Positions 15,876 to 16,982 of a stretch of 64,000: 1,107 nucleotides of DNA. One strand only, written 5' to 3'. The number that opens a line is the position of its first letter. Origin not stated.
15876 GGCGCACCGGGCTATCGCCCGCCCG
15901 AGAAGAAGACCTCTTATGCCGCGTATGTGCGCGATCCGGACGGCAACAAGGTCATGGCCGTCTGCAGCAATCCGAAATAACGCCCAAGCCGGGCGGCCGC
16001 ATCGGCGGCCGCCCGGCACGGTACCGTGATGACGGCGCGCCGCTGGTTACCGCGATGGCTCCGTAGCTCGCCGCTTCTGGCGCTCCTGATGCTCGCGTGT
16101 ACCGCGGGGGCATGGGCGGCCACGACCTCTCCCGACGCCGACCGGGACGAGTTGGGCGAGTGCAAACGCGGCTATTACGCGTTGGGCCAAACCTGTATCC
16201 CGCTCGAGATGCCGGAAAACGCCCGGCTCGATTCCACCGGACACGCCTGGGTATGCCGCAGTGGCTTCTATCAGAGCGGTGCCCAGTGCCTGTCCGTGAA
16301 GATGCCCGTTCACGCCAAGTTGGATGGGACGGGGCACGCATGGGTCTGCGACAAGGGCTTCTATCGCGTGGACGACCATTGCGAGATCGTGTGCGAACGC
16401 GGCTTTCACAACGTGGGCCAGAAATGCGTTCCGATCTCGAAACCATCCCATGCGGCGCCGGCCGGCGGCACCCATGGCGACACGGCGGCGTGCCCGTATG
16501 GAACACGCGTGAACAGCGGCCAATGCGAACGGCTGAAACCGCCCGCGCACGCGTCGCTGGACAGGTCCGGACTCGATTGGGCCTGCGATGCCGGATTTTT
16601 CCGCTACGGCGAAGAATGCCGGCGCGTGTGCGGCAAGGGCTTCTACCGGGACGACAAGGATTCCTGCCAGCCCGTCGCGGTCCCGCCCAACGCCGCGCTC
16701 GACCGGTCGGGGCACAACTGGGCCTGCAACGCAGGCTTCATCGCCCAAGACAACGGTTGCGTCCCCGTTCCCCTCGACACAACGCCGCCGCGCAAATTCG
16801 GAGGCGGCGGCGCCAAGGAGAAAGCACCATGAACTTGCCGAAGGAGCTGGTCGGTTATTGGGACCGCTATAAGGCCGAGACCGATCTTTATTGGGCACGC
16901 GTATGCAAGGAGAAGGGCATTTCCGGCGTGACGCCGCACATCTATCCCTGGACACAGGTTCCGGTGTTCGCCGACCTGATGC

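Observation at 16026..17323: Secreted protein with eight tandem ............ modules, translationally coupled (ATGA) to an ASCH-domain protein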

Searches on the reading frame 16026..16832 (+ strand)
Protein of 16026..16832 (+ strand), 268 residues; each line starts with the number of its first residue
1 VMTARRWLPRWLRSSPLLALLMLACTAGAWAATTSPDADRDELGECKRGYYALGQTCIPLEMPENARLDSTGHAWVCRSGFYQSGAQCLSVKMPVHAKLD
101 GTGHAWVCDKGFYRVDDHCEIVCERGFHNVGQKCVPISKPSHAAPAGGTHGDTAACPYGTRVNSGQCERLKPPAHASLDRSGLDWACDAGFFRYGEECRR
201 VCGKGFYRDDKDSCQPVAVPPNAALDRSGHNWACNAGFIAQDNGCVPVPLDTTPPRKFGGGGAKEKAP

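Call 3: search_protein_families(library=pfam, proteins=[window:16026-16832:+], max_evalue=1)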
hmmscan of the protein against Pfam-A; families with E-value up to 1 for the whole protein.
window:16026-16832:+ (268 aa): 5 families
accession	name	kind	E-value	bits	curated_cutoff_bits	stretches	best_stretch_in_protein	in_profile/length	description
PF03302.18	VSP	-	9.1e-05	21.9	31.4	0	57-101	76-120/397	Giardia variant-specific surface protein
PF13024.11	DUF3884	-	0.0072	16.3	21.7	0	68-80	30-42/73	Protein of unknown function (DUF3884)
PF12946.13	EGF_MSP1_1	-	0.009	16.4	27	0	57-89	2-37/37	MSP1 EGF domain 1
PF00084.26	Sushi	-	0.023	15.5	20.7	1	106-132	12-38/56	Sushi repeat (SCR repeat)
PF17907.7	AWS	-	0.63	10.5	23.3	0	187-199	20-32/39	AWS domain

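Call 4: search_protein_families(library=ncbifam, proteins=[window:16026-16832:+], max_evalue=1)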
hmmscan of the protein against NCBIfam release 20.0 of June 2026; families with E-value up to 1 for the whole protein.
window:16026-16832:+ (268 aa): 2 families
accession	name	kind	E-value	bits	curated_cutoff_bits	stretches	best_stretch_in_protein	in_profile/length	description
NF041328.1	C_rich_MXAN6577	subfamily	0.0016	18.4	100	1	52-167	61-144/145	MXAN_6577-like cysteine-rich protein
NF002743.0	PRK02733.1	equivalog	0.078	12.8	69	1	7-28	5-26/44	photosystem I reaction center subunit IX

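Call 5: find_homologous_proteins(query=window:16026-16832:+)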
Query window:16026-16832:+ (268 aa): 6 proteins with E <= 0.001 among 821 candidates.
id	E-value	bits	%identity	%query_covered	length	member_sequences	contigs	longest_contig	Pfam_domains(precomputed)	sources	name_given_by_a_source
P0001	2.5e-153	528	83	100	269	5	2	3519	PF03302.19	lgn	-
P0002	7.0e-148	510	80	100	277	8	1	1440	PF03302.19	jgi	-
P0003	5.4e-129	448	70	100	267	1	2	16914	-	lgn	-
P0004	3.6e-117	409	64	97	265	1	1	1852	PF03302.19,PF00084.27,PF12946.14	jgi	jgi:hypothetical protein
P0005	6.9e-104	366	63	91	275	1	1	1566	-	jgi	jgi:hypothetical protein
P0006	3.7e-99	350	81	66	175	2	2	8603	PF03302.19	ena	-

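Call 8: find_encoding_contigs(protein=P0003, flank=8000)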
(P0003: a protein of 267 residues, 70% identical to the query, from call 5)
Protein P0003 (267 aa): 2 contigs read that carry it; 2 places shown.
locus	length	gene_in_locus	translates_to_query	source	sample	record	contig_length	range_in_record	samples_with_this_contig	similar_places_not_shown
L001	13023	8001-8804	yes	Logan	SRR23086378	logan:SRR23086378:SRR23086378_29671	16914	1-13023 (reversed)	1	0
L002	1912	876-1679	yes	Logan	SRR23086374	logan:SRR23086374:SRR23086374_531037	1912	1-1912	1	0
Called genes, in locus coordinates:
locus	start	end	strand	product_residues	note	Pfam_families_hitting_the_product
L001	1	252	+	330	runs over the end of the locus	PF02668:TauD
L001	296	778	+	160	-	-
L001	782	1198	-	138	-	PF01741:MscL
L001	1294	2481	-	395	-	PF01321:Creatinase_N, PF00557:Peptidase_M24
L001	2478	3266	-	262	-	PF00528:BPD_transp_1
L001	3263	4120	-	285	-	PF00528:BPD_transp_1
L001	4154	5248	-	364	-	PF01547:SBP_bac_1, PF13531:SBP_bac_11 (weak), PF13416:SBP_bac_8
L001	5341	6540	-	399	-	PF03969:AFG1_ATPase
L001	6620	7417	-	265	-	PF14023:Bestrophin-like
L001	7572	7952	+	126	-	PF00903:Glyoxalase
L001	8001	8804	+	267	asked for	-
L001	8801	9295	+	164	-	PF04266:ASCH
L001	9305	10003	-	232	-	PF01435:Peptidase_M48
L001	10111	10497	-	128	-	PF06170:DUF983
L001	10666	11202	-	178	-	PF13669:Glyoxalase_4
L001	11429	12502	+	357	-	PF00296:Bac_luciferase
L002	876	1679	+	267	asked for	-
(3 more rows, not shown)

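Call 11: find_related_loci(query=A1, collection=genome_contigs, flank=6000)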
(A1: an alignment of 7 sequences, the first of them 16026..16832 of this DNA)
Query A1 (268 aa) in genome_contigs; peptide patterns used: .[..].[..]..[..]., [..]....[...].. (x = any residue, [..] = any of these).
24 stretches matched a pattern; 1 encode a relative of the query (tblastn E <= 1e-3); 1 distinct loci.
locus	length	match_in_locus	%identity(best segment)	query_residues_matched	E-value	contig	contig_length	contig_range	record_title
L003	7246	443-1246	79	2-268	4e-139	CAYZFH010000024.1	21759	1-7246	MAG TPA_asm: uncultured Rhizobiaceae bacterium isolate SRP292972_co2_151 genome assembly, contig: NODE_2225_length_21759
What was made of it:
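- Tried and rejected: The genome_contigs scan found only one species representative with an orthologue, an uncultured Rhizobiaceae MAG (call 11).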

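Call 16: search_protein_representatives(alignment_id=A1)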
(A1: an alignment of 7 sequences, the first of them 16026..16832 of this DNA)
Query: 7 sequences, 268 profile positions. Proteins with E-value up to 0.001 (for the whole library): 1301; up to 1e-10: 657; up to 1e-30: 115. The best 150 are listed.
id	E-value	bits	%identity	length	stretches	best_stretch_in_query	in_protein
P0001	1.3e-163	559.6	-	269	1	1-268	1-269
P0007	2.0e-91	323.0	-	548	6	45-118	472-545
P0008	1.1e-86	307.4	-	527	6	45-119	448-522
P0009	1.3e-76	274.4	-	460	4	45-118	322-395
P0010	2.9e-68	247.0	-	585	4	45-121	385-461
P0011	5.2e-61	223.3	-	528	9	44-111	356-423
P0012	4.7e-57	210.3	-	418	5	44-121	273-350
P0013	1.4e-55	205.4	-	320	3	44-118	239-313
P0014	2.1e-55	204.8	-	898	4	44-118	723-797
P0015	8.9e-55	202.8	-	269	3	44-119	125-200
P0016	1.1e-54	202.4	-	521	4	45-121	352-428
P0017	2.8e-54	201.2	-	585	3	45-120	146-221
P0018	5.8e-52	193.6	-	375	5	44-119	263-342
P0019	2.1e-51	191.7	-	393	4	45-117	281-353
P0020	3.8e-51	190.9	-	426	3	44-119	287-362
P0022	3.2e-50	187.9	-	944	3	45-118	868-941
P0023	7.6e-50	186.6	-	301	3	44-118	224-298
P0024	1.4e-49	185.8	-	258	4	54-118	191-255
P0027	9.7e-48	179.7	-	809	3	56-121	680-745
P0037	5.1e-43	164.2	-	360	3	15-121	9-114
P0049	2.1e-38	149.1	-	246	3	44-118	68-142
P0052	5.5e-38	147.8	-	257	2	16-118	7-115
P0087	2.9e-33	132.2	-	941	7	62-202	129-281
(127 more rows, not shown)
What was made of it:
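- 1301 clusters match at E<=1e-3 (call 16). More than 1300 clusters carry homologous repeats (call 16).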

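Call 18: predict_structure(alignment_id=A1)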
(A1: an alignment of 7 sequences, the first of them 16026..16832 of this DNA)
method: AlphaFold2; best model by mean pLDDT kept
length: 268 residues; sequences in the alignment: 7
mean_pLDDT: 71.4   pTM: 0.36
mean pLDDT of the five models: 71.4, 70.5, 70.2, 69.9, 68.6
residues with pLDDT >= 90: 18; 70-90: 171; 50-70: 18; < 50: 61
segments of 3 or more residues with pLDDT < 50: 1-4, 7-9, 14-34, 140-153, 252-268
pLDDT, mean of each block of 10 residues (from residue 1): 42 46 44 61 86 86 89 88 91 88 84 81 73 71 35 63 81 84 80 76 78 82 81 83 77 38 35
secondary structure, 60 per line:
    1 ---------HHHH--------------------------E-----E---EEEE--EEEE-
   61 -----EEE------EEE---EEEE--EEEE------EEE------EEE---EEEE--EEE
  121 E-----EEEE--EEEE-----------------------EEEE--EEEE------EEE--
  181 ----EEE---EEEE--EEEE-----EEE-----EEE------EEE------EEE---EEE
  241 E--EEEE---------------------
elements in order: H10-13 E50-53 E56-59 E66-68 E75-77 E81-84 E87-90 E97-99 E106-108 E112-115 E118-121 E127-130 E133-136 E160-163 E166-169 E176-178 E185-187 E191-194 E197-200 E206-208 E214-216 E223-225 E232-234 E238-241 E244-247
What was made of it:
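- The full-length model is a hairpin string, with pLDDT 80-90 in the units (call 18).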

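Call 19: search_protein_families(library=pfam, proteins=[P0007, P0008, P0010, P0011, P0014, P0015, P0022, P0024, P0027, P0087], max_evalue=0.1)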
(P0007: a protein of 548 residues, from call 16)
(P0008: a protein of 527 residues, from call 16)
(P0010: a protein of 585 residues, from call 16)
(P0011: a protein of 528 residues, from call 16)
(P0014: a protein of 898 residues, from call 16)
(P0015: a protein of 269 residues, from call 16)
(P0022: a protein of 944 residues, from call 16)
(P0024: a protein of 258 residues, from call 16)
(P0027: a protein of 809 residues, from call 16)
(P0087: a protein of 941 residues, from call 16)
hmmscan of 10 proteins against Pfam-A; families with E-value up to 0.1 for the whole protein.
P0007 (548 aa): 4 families
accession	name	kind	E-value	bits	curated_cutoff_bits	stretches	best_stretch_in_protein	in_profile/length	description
PF01471.23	PG_binding_1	-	3.7e-14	53.1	23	1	235-285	3-53/57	Putative peptidoglycan binding domain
PF12946.13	EGF_MSP1_1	-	4.8e-10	39.7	27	0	345-360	22-37/37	MSP1 EGF domain 1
PF12662.13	cEGF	-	1e-06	28.9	26.6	0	471-487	5-23/24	Complement Clr-like EGF-like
PF15524.11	Ntox17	-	0.059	14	25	0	425-442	34-51/98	Novel toxin 17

P0008 (527 aa): 10 families
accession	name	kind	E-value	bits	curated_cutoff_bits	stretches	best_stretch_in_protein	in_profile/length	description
PF12946.13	EGF_MSP1_1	-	1e-11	45.1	27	4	459-491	2-37/37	MSP1 EGF domain 1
PF04810.20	zf-Sec23_Sec24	-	5e-06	26.9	25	0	375-387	15-27/39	Sec23/Sec24 zinc finger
PF21164.2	Dumpy_DPY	-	2.6e-05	24.5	27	2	255-275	4-24/24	Dumpy, DPY module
PF23416.1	DUF7107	-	5.1e-05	24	24.6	0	254-274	1-21/48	Domain of unknown function (DUF7107)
PF12662.13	cEGF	-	7.7e-05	22.9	26.6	0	416-429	5-20/24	Complement Clr-like EGF-like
PF08088.17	Toxin_19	-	0.00063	20.3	23.2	0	252-277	9-32/40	Conotoxin I-superfamily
PF04706.18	Dickkopf_N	-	0.0041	17.8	25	2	293-316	28-51/51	Dickkopf N-terminal cysteine-rich region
PF06369.18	Anemone_cytotox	-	0.011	15.9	25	0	471-505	37-73/176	Sea anemone cytotoxic protein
PF01683.23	EB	-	0.028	14.9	24.3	2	248-273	15-40/52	EB module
PF09849.14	DUF2076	-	0.096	13.2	38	0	11-120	91-204/265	Uncharacterized protein conserved in bacteria (DUF2076)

P0010 (585 aa): 3 families
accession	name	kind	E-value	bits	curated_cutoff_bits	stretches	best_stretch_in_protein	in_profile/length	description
PF12946.13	EGF_MSP1_1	-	9.9e-17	61.1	27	6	519-552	1-37/37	MSP1 EGF domain 1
PF01471.23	PG_binding_1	-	6.7e-13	49.1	23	1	269-318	6-55/57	Putative peptidoglycan binding domain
PF04810.20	zf-Sec23_Sec24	-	2.8e-08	34.1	25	0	405-417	15-27/39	Sec23/Sec24 zinc finger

P0011 (528 aa): 3 families
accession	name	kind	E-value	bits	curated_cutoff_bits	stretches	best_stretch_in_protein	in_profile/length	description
PF18046.7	FKBP26_C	-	3e-05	24.6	27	0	52-84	18-48/72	FKBP26_C-terminal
PF15430.11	SVWC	-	0.0039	17.9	27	0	292-315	23-46/66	Single domain von Willebrand factor type C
PF12946.13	EGF_MSP1_1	-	0.076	13.5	27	0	368-400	2-37/37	MSP1 EGF domain 1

P0014 (898 aa): 4 families
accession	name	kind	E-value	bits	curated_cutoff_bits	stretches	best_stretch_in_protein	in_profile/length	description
PF03109.22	ABC1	-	0.014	15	22.9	1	111-179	146-213/244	ABC1 atypical kinase-like domain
PF19974.5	TCAD9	-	0.063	12.9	40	0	148-177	294-322/429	Ternary complex associated domain 9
PF12946.13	EGF_MSP1_1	-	0.066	13.7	27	0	796-828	1-36/37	MSP1 EGF domain 1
PF00069.31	Pkinase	-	0.067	13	31.7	1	109-177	74-143/263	Protein kinase domain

P0015 (269 aa): 5 families
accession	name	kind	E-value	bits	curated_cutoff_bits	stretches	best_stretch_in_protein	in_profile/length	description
PF01471.23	PG_binding_1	-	1.3e-06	28.9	23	1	231-265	3-37/57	Putative peptidoglycan binding domain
PF24192.1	DUF7417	-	0.0003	20.9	27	0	146-169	29-52/75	Domain of unknown function (DUF7417)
PF17122.11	zf-C3H2C3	-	0.0015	18.9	27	0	147-163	7-23/35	Zinc-finger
PF20109.4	Trans_reg_dom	-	0.0017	19.1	23.8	0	53-69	12-31/60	Proteobacterial transcriptional regulator-like domain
PF00084.26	Sushi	-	0.02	15.7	20.7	0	125-138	28-41/56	Sushi repeat (SCR repeat)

P0022 (944 aa): 7 families
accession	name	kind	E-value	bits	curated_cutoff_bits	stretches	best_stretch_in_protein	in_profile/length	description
PF12946.13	EGF_MSP1_1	-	1.2e-06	28.8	27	0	785-818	1-37/37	MSP1 EGF domain 1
PF19974.5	TCAD9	-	9.1e-05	22.2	40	1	135-178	283-323/429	Ternary complex associated domain 9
PF00069.31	Pkinase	-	0.0019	18.1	31.7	1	109-242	75-207/263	Protein kinase domain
PF04810.20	zf-Sec23_Sec24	-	0.0036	17.7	25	0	765-776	16-27/39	Sec23/Sec24 zinc finger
PF01636.29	APH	-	0.009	16.2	23.2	0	136-177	154-195/239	Phosphotransferase enzyme family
PF07714.23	PK_Tyr_Ser-Thr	-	0.045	13.5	23.1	1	107-175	76-145/258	Protein tyrosine and serine/threonine kinase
PF03109.22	ABC1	-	0.08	12.5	22.9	0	109-176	145-211/244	ABC1 atypical kinase-like domain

P0024 (258 aa): 4 families
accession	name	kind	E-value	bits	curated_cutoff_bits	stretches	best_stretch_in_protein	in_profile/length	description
PF15430.11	SVWC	-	0.0035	18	27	0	73-99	23-49/66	Single domain von Willebrand factor type C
PF15901.10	Sortilin_C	-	0.0072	17.1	27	0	71-97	94-122/167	Sortilin, neurotensin receptor 3, C-terminal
PF23986.1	Pam3_gp59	-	0.0089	16.8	27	0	64-90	31-57/76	Phage Pam3 gp59 related protein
PF02822.19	Antistasin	-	0.018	16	21.2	1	45-56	10-21/26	Antistasin family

P0027 (809 aa): 9 families
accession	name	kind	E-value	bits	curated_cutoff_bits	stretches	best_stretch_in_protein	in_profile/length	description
PF08308.17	PEGA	-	2.4e-06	27.8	20.8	1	566-601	31-66/71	PEGA domain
PF13620.12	CarboxypepD_reg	-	0.0015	19.3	32.3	0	567-597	45-78/82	Carboxypeptidase regulatory-like domain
PF25641.1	Head_fiber_dimeric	-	0.0016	18.7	30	0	331-377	2-46/61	Head fiber dimeric protein-like domain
PF24292.1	DUF7479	-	0.016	15.7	27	0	298-321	3-26/60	Domain of unknown function (DUF7479)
PF13715.12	CarbopepD_reg_2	-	0.019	15.5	32.2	0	568-607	42-83/88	CarboxypepD_reg-like domain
PF11403.13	Metallothio_yeast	-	0.037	15.1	25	0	757-775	4-22/39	Yeast metallothionein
PF01510.30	Amidase_2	-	0.043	14.6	26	0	449-503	43-94/131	N-acetylmuramoyl-L-alanine amidase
PF15430.11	SVWC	-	0.072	13.8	27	0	759-785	23-49/66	Single domain von Willebrand factor type C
PF21763.2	DHH_CID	-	0.074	13.9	27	0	280-320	39-79/84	DHH-CID domain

P0087 (941 aa): 3 families
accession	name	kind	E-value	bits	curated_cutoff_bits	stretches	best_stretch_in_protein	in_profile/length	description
PF05099.18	TerB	-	3.7e-12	47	24.4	2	748-868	4-117/118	Tellurite resistance protein TerB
PF12946.13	EGF_MSP1_1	-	1.1e-09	38.6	27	1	128-155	7-37/37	MSP1 EGF domain 1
PF20087.4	DUF6479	-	0.018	15.9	25.4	1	687-730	28-67/120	Family of unknown function (DUF6479)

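Call 21: fold_search(model_id=the predicted structure, library=pdb)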
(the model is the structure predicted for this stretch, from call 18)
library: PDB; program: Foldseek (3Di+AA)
matches with E <= 10: 474; with E <= 0.001: 1
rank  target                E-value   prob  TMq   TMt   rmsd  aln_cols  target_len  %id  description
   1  9oz8_C                7.5e-04  0.69  0.15  0.07  31.6       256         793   13  Cryo-EM structure of chicken NEL dimer bound with one human NICOL. (released 2026-02-25)
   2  6pog_B                1.6e-03  0.75  0.14  0.16  26.6       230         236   17  Crystal structure of the NELL2 EGF1-6-Robo3 FN1 complex (released 2020-05-06)
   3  8ezl_A                7.8e-03  0.41  0.12  0.16  15.1       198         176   13  Pfs25 in complex with transmission-reducing antibody AS01-50 (released 2023-08-16)
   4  8jxf_B                9.9e-03  0.20  0.12  0.05  18.9       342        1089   14  rat megalin RAP complex bodyA (released 2024-06-19)
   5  7fh1_A                1.1e-02  0.54  0.16  0.07  16.3       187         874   19  Structure of the human Meckelin (released 2021-12-01)
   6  7pfp_A                1.1e-02  0.75  0.15  0.09  10.0       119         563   21  Full-length cryo-EM structure of the native human uromodulin (UMOD)/Tamm-Horsfall protein (THP) filament (released 2022-03-16)
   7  1z1y_B                1.1e-02  0.54  0.16  0.21  13.8       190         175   14  Crystal structure of Methylated Pvs25, an ookinete protein from Plasmodium vivax (released 2005-12-06)
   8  7q3n_U                1.3e-02  0.80  0.15  0.14   9.9       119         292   22  Cryo-EM of the complex between human uromodulin (UMOD)/Tamm-Horsfall protein (THP) and the FimH lectin domain from uro (released 2022-03-16)
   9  9qaw_A                1.3e-02  0.28  0.13  0.03  17.8       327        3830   13  CryoEM structure of the human LRP2 receptor ectodomain in complex with LRPAP1 (released 2026-03-11)
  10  8tx1                  1.3e-02  0.16  0.13  0.03  37.4       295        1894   19  Characterization of the Chlamydomonas Flagellar Mastigoneme Filament Structure at 3.6A (released 2023-10-25)
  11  7pfp_C                1.4e-02  0.80  0.14  0.11  10.1       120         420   22  Full-length cryo-EM structure of the native human uromodulin (UMOD)/Tamm-Horsfall protein (THP) filament (released 2022-03-16)
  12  9i3v_B                1.6e-02  0.15  0.11  0.02  42.4       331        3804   12  Cryo-EM structure of the human LRP2 ectodomain (released 2026-02-04)
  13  4xbm_B                1.9e-02  0.25  0.15  0.12  36.9       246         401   15  X-ray crystal structure of Notch ligand Delta-like 1 (released 2015-03-11)
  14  8jxh_B                1.9e-02  0.15  0.10  0.04  19.6       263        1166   12  rat megalin RAP complex wingA (released 2024-06-19)
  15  9f7z_H                2.5e-02  0.77  0.19  0.32  10.2       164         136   17  Crystal structure of human 4-1BB/TNFRSF9 in complex with the anti-4-1BB DARPin protein (released 2025-05-21)
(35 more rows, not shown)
